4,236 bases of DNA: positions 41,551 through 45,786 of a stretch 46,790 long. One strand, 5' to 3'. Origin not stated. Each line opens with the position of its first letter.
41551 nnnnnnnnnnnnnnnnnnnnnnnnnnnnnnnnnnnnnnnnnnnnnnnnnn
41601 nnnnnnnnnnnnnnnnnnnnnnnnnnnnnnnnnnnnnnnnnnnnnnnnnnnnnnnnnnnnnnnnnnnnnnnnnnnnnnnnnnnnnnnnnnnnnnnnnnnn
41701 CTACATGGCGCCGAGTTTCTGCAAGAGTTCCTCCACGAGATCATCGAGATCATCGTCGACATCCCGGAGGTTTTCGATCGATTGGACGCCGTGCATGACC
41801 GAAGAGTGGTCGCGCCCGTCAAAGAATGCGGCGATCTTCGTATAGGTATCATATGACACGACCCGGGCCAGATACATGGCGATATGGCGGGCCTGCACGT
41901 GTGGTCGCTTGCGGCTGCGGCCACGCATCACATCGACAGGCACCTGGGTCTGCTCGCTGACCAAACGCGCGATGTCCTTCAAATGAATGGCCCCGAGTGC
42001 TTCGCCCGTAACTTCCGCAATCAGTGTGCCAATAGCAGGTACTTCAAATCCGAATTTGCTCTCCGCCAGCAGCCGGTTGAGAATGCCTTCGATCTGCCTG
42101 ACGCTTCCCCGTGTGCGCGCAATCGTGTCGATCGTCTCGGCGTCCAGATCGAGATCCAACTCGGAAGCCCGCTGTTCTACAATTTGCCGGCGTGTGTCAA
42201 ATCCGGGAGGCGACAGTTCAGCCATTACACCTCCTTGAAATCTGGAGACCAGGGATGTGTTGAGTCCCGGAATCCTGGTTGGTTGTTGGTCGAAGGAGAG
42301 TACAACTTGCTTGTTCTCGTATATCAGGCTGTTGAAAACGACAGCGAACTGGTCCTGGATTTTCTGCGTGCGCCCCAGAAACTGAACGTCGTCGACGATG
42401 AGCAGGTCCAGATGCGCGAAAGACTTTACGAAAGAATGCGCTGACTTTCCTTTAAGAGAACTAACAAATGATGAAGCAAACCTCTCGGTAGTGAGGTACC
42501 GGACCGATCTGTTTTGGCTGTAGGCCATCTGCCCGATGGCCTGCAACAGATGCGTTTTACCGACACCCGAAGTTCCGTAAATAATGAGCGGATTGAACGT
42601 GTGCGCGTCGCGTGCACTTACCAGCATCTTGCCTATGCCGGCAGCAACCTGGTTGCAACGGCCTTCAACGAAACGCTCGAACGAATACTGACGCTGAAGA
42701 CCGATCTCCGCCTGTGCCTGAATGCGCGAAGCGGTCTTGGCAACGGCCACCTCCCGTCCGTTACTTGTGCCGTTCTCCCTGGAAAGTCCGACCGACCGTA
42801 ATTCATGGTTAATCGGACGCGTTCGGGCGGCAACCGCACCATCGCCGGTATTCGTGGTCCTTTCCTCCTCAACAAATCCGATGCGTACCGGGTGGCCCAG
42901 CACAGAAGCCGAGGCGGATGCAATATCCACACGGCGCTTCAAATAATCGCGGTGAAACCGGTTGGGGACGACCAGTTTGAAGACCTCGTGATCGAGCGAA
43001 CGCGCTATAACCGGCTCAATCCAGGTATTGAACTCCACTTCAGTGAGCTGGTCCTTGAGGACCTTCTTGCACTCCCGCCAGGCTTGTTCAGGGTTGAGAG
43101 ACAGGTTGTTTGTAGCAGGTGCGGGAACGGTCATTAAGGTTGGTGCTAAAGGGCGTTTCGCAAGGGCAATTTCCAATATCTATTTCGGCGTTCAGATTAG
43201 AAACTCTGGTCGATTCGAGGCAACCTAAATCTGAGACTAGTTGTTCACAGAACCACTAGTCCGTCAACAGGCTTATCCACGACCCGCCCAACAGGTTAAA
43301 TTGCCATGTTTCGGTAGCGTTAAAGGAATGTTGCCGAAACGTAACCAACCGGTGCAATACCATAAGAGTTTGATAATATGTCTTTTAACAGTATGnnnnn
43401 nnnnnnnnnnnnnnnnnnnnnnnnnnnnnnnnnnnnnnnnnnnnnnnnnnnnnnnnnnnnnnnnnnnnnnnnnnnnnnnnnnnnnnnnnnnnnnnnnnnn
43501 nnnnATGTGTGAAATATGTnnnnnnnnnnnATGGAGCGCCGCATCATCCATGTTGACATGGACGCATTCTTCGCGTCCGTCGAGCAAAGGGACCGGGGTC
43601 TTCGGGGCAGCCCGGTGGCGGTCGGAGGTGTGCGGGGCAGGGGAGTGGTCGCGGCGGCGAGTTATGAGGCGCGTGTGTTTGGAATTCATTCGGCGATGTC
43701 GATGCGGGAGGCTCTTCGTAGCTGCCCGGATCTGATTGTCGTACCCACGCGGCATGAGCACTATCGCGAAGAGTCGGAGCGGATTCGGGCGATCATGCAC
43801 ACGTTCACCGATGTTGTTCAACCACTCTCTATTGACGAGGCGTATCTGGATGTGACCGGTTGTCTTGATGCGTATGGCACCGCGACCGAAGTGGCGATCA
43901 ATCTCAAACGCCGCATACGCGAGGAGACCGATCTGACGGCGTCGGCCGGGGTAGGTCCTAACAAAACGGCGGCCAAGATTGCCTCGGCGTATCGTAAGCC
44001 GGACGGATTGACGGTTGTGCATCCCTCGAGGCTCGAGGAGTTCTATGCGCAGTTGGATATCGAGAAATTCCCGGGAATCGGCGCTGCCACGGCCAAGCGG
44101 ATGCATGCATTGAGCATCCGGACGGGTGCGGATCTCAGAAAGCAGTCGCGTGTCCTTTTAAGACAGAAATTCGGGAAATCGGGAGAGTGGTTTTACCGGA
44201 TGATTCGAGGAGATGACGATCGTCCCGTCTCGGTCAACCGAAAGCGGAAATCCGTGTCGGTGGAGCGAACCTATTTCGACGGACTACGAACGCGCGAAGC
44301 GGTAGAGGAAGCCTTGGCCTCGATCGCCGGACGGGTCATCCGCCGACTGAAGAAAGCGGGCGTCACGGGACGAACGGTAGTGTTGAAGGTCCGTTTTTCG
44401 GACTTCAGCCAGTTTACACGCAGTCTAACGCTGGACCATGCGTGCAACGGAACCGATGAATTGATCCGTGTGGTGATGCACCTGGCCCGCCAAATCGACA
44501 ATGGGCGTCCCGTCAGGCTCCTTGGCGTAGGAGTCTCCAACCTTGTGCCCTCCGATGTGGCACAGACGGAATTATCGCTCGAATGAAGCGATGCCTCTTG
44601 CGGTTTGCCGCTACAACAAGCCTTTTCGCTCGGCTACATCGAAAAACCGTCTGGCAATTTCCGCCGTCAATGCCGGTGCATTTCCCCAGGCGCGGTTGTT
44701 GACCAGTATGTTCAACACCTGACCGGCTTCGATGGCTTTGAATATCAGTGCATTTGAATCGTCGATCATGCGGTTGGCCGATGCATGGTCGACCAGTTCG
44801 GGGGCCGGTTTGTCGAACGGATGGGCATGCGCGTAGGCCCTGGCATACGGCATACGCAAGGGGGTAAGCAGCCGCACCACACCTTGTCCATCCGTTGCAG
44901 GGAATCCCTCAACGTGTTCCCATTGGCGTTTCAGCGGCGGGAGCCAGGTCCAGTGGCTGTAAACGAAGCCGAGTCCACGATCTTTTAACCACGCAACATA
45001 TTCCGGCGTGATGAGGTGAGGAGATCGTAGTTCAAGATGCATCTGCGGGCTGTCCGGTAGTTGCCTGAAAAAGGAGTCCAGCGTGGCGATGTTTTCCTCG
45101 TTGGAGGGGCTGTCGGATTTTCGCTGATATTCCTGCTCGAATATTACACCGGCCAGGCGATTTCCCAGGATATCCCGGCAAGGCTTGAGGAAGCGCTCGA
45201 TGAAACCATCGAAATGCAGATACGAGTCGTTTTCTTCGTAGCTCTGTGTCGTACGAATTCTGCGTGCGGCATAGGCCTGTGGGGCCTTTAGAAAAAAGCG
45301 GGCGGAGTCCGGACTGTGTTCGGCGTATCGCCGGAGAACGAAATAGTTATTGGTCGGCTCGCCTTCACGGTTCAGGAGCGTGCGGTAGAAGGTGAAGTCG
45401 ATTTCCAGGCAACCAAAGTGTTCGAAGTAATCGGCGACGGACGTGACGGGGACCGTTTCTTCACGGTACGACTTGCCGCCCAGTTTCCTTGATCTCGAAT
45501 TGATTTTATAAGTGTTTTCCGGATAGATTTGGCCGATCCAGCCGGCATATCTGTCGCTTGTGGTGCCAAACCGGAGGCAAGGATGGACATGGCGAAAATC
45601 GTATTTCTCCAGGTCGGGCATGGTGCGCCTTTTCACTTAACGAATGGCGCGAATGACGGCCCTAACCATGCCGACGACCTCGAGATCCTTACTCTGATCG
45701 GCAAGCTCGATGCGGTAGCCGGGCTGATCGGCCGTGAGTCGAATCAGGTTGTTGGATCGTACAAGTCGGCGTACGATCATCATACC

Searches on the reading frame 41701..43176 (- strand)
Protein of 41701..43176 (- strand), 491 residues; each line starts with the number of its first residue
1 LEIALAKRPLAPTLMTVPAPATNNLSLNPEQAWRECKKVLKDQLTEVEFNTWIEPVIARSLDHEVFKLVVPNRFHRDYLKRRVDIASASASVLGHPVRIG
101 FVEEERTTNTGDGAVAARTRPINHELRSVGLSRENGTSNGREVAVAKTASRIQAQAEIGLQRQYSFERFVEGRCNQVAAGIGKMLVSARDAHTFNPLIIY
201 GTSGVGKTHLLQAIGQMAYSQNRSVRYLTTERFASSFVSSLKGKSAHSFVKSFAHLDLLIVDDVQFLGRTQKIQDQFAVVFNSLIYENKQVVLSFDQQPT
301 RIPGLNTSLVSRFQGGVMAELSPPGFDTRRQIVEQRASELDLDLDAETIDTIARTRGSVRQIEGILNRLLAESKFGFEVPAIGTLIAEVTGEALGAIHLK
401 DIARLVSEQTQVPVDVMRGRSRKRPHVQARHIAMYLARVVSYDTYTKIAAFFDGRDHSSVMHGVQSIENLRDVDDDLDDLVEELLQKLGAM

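Call 6: search_protein_families(library=pfam, proteins=[window:41701-43176:-])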
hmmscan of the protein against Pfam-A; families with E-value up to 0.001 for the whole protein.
window:41701-43176:- (491 aa): 8 families
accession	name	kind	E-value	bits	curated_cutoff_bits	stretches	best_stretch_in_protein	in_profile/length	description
PF00308.24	Bac_DnaA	-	1.7e-47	162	23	1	160-319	1-161/162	Bacterial DnaA ATPAse domain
PF08299.17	Bac_DnaA_C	-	2.7e-20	72.6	31.5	1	400-467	2-69/69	Bacterial dnaA protein helix-turn-helix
PF11638.13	DnaA_N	-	6.3e-13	48.7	24.6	1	31-81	2-53/65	DnaA N-terminal domain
PF01695.23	IstB_IS21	-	2e-10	41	24.1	1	195-294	93-191/238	IstB-like ATP binding protein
PF01637.24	ATPase_2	-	9e-07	29.4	33.2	1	190-315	16-137/225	ATPase domain predominantly from Archaea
PF00004.35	AAA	-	0.00046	21.1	21.2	0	198-286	2-97/131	ATPase family associated with various cellular activities (AAA)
PF13401.12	AAA_22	-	0.00083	20.1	27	0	196-225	7-36/130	AAA domain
PF13191.12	AAA_16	-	0.00089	20.2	32.6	0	189-242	19-83/167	AAA ATPase domain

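Call 101: search_protein_families(library=ncbifam, proteins=[window:41701-43176:-], max_evalue=0.00001)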
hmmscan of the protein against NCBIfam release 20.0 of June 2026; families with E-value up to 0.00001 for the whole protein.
window:41701-43176:- (491 aa): 12 families
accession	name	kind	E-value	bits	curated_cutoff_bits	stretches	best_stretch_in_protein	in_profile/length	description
TIGR00362.1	DnaA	equivalog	2.7e-105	353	343.9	1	33-488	1-437/437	chromosomal replication initiator protein DnaA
NF001154.0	PRK00149.3-3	equivalog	9.1e-63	212.8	410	1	147-488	104-458/462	chromosomal replication initiator protein DnaA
NF009087.0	PRK12422.1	equivalog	7.2e-41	140.8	657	1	160-488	104-443/455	chromosomal replication initiator protein DnaA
TIGR03420.1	DnaA_homol_Hda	equivalog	1.2e-22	80.5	194.8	1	155-367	3-203/226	DnaA regulatory inactivator Hda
NF038214.1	IS21_help_AAA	equivalog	4.1e-16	59.4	200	1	159-293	55-188/232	IS21-like element helper ATPase IstB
NF005304.0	PRK06835.1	equivalog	3.8e-11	42.7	215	1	187-302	177-293/330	ATP-binding protein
NF005982.0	PRK08084.1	equivalog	1e-07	31.8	268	1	165-347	20-190/235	DnaA inactivator Hda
NF006616.1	PRK09183.1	subfamily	2.3e-07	30.3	300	1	195-293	101-199/253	IS21-like element helper ATPase IstB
NF005992.0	PRK08116.1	subfamily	5.3e-07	29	189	1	160-265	78-188/269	hypothetical protein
NF006505.0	PRK08939.1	equivalog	9.1e-07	28.4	228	1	177-264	139-226/306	primosomal protein DnaI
NF009043.0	PRK12377.1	subfamily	1e-06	28.5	389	1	160-271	67-179/248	ATP-binding protein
NF004688.0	PRK06030.1-3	equivalog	8.2e-06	25.9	136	0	402-481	26-104/123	hypothetical protein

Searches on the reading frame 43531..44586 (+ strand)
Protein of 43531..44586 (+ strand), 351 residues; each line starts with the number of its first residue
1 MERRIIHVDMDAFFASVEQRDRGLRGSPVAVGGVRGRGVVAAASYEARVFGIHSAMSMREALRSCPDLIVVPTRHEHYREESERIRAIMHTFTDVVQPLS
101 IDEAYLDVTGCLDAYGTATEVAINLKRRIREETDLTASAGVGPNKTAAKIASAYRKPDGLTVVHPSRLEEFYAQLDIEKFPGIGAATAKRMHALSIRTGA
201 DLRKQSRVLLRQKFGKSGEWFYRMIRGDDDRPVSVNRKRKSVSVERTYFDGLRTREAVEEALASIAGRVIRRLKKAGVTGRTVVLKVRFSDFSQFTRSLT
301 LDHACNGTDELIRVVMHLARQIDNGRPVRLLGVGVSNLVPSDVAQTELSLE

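Call 6: search_protein_families(library=pfam, proteins=[window:43531-44586:+])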
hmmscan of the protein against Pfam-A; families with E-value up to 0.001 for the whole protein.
window:43531-44586:+ (351 aa): 4 families
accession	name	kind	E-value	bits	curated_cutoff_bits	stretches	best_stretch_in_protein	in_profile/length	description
PF00817.25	IMS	-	6.6e-51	172.6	23.2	1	8-152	1-147/148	impB/mucB/samB family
PF11799.13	IMS_C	-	1.4e-31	109.5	20.7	1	239-348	1-109/109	impB/mucB/samB family C-terminal domain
PF21999.2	IMS_HHH_1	-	1.6e-08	35.3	27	1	179-229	2-53/53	DNA polymerase-iota, thumb domain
PF11798.14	IMS_HHH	-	0.00046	20.7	24.4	0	165-194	1-30/32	IMS family HHH motif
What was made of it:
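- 43531..44586 (+): dinB (DNA polymerase IV). Pfam IMS, IMS_C and IMS_HHH (call 6).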

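Call 34: find_homologous_proteins(query=window:43531-44586:+)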
Query window:43531-44586:+ (351 aa): 8000 proteins with E <= 0.001 among 8000 candidates; the best 120 are listed.
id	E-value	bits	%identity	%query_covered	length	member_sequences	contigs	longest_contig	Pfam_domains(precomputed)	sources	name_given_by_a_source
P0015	3.7e-225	764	100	100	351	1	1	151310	PF11799.14,PF00817.26,PF21999.3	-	-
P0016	9.3e-164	563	72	100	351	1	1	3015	PF11799.14,PF00817.26,PF21999.3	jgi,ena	-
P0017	1.2e-105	372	55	99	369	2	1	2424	PF11799.14,PF00817.26,PF11798.15,PF21999.3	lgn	-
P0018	9.1e-101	356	57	96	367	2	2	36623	PF11799.14,PF00817.26,PF11798.15,PF21999.3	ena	-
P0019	1.1e-100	355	50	100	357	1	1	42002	PF11799.14,PF00817.26,PF11798.15,PF21999.3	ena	-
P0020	1.4e-100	355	53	96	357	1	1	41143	PF11799.14,PF00817.26,PF11798.15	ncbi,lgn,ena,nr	ncbi:MAG: DNA polymerase IV [Bacteroidia bacterium]|nr:DNA polymerase IV [Bacteroidia bacterium]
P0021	2.2e-100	354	55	95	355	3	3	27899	PF11799.14,PF00817.26,PF11798.15,PF21999.3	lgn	-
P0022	6.9e-100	353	53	97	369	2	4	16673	PF11799.14,PF00817.26,PF11798.15,PF21999.3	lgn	-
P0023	1.1e-99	352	52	96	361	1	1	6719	PF11799.14,PF00817.26,PF11798.15,PF21999.3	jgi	-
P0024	1.2e-99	352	55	93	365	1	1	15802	PF11799.14,PF00817.26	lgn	-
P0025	1.0e-98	349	52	99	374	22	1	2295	PF11799.14,PF00817.26,PF11798.15,PF21999.3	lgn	-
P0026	1.1e-98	349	53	99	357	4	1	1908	PF11799.14,PF00817.26,PF11798.15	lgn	-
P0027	1.3e-98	349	52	96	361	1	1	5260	PF11799.14,PF00817.26,PF11798.15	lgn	-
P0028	2.3e-98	348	52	97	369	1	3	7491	PF11799.14,PF00817.26,PF11798.15,PF21999.3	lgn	-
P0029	3.5e-98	347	54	95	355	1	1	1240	PF11799.14,PF00817.26,PF11798.15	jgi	jgi:DNA polymerase IV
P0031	4.7e-98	347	51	97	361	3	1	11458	PF11799.14,PF00817.26,PF11798.15,PF21999.3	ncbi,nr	ncbi:MAG: DNA polymerase IV [Rubricoccaceae bacterium]|nr:DNA polymerase IV [Rubricoccaceae bacteriu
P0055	2.9e-96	341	50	98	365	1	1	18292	PF11799.14,PF00817.26,PF11798.15,PF21999.3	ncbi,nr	ncbi:MAG: DNA polymerase IV [Rhodothermales bacterium]|nr:DNA polymerase IV [Rhodothermales bacteriu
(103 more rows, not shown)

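Call 35: find_encoding_contigs(protein=P0016, flank=5000)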
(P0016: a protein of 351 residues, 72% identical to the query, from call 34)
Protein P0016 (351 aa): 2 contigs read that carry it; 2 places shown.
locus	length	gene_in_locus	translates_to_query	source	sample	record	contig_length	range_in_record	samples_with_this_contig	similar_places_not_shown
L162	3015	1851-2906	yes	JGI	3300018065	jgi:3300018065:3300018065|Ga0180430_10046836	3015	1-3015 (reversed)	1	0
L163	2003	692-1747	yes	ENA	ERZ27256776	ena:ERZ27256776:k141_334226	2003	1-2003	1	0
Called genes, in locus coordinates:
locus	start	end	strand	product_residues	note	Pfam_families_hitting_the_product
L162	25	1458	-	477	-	PF11638:DnaA_N, PF00308:Bac_DnaA, PF01637:ATPase_2 (weak), PF01695:IstB_IS21, PF08299:Bac_DnaA_C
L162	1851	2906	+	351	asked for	PF00817:IMS, PF21999:IMS_HHH_1 (weak), PF11799:IMS_C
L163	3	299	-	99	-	?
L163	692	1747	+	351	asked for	PF00817:IMS, PF21999:IMS_HHH_1 (weak), PF11799:IMS_C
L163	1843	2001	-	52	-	?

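Call 74: find_encoding_contigs(protein=P0031, flank=6000, max_places=2)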
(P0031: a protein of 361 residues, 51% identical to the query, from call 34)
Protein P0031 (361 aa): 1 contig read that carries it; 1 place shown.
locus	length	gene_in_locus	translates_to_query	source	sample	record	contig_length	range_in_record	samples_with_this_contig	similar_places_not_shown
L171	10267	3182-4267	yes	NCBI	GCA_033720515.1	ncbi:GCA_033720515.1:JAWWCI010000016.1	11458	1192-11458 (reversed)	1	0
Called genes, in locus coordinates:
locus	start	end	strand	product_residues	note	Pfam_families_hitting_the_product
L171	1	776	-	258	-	PF01118:Semialdhyde_dh, PF22698:Semialdhyde_dhC_1, PF02774:Semialdhyde_dhC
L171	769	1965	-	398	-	PF00202:Aminotran_3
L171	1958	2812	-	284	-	PF00696:AA_kinase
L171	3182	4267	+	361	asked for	PF00817:IMS, PF11798:IMS_HHH (weak), PF21999:IMS_HHH_1 (weak), PF11799:IMS_C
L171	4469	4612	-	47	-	-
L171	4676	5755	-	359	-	PF05343:Peptidase_M42, PF01546:Peptidase_M20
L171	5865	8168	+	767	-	PF02585:PIG-L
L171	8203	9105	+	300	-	PF00892:EamA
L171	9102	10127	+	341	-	PF03969:AFG1_ATPase, PF13191:AAA_16 (weak), PF00004:AAA (weak), PF01695:IstB_IS21 (weak)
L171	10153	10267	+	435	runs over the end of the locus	PF13091:PLDc_2, PF00614:PLDc (weak), PF13091:PLDc_2, PF00614:PLDc (weak)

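Call 75: find_encoding_contigs(protein=P0055, flank=6000, max_places=2)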
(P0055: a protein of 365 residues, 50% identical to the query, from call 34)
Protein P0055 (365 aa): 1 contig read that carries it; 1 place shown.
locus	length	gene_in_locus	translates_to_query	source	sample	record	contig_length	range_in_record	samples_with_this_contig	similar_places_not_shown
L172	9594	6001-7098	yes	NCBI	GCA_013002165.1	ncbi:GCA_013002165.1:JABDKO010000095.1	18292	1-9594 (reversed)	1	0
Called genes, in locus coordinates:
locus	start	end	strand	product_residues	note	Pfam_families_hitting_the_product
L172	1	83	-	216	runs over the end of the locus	PF13505:OMP_b-brl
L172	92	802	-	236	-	PF01904:DUF72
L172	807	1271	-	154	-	PF08922:DUF1905, PF13376:OmdA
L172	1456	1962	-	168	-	PF01590:GAF, PF13185:GAF_2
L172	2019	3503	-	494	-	PF00082:Peptidase_S8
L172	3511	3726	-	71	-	-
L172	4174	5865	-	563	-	PF01979:Amidohydro_1 (faint), PF07969:Amidohydro_3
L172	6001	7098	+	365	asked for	PF00817:IMS, PF11798:IMS_HHH (weak), PF21999:IMS_HHH_1 (weak), PF11799:IMS_C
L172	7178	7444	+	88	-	-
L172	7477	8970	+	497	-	PF07690:MFS_1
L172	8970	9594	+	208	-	PF00370:FGGY_N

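Call 92: find_encoding_contigs(protein=P0018, flank=10000, max_places=2)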
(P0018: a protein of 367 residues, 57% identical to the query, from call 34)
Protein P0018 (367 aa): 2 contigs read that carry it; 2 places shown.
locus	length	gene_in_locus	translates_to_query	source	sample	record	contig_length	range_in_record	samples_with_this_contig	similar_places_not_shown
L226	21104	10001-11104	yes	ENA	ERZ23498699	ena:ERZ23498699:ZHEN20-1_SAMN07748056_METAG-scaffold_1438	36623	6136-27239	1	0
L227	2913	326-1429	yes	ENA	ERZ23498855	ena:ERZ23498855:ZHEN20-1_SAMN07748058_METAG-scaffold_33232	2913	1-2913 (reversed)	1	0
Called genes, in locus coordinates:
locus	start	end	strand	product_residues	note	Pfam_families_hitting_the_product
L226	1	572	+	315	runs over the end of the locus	PF02729:OTCace_N, PF00185:OTCace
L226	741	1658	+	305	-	PF01430:HSP33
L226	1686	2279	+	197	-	-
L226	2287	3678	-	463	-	PF17158:MASE4, PF00990:GGDEF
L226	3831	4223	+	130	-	PF14248:DUF4345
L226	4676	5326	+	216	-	-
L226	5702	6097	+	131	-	PF14248:DUF4345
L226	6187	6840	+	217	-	-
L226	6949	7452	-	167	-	PF13683:rve_3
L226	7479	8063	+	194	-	-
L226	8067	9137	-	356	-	PF00005:ABC_tran, PF03459:TOBE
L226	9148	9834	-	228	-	PF00528:BPD_transp_1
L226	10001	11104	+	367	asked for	PF00817:IMS, PF11798:IMS_HHH (weak), PF21999:IMS_HHH_1 (weak), PF11799:IMS_C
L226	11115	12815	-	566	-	PF00989:PAS, PF08448:PAS_4, PF13188:PAS_8 (faint), PF00990:GGDEF, PF00563:EAL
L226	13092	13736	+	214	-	PF02588:YitT_membrane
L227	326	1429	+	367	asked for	PF00817:IMS, PF11798:IMS_HHH (weak), PF21999:IMS_HHH_1 (weak), PF11799:IMS_C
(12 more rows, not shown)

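Call 101: search_protein_families(library=ncbifam, proteins=[window:43531-44586:+], max_evalue=0.00001)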
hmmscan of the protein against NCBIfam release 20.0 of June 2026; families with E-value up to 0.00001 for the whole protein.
window:43531-44586:+ (351 aa): 10 families
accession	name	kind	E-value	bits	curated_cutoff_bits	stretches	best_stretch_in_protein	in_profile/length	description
NF002677.0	PRK02406.1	equivalog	2.8e-123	411.5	256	1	2-342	5-347/357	DNA polymerase IV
NF002882.0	PRK03348.1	equivalog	6.3e-110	368.1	389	1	2-348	4-352/461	DNA polymerase IV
NF010731.0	PRK14133.1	equivalog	4.8e-93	312.2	362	1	1-347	1-345/352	DNA polymerase IV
NF002751.0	PRK02794.1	equivalog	7.4e-93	311.7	371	1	4-346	39-382/425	DNA polymerase IV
NF003015.0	PRK03858.1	subfamily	1.2e-89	301.2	367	1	4-350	8-355/399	DNA polymerase IV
NF002492.0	PRK01810.1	equivalog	1.3e-80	271.1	399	1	3-348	10-359/412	DNA polymerase IV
NF002848.0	PRK03103.1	subfamily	1.8e-77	260.5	381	1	1-348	2-360/410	DNA polymerase IV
NF002883.0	PRK03352.1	equivalog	3.4e-70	236.9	330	1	2-336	4-340/347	DNA polymerase IV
NF002292.0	PRK01216.1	equivalog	6.3e-51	173.4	339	1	5-339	3-340/351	DNA polymerase IV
NF002955.0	PRK03609.1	subfamily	3.5e-24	85.5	431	1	7-293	4-298/422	translesion error-prone DNA polymerase V subunit UmuC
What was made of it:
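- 43531..44586 (+): NCBIfam NF002677 at 411 bits against a cutoff of 256 (call 101).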

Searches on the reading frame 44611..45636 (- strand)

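Call 6: search_protein_families(library=pfam, proteins=[window:44611-45636:-])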
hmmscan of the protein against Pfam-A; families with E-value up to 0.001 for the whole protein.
window:44611-45636:- (341 aa): 1 family
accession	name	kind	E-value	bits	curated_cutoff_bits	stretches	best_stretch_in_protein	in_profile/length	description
PF01904.24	DUF72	-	8.8e-19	68.9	25.3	1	58-328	2-215/217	Protein of unknown function DUF72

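Call 101: search_protein_families(library=ncbifam, proteins=[window:44611-45636:-], max_evalue=0.00001)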
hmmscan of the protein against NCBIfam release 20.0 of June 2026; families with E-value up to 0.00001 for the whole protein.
window:44611-45636:- (341 aa): 0 families
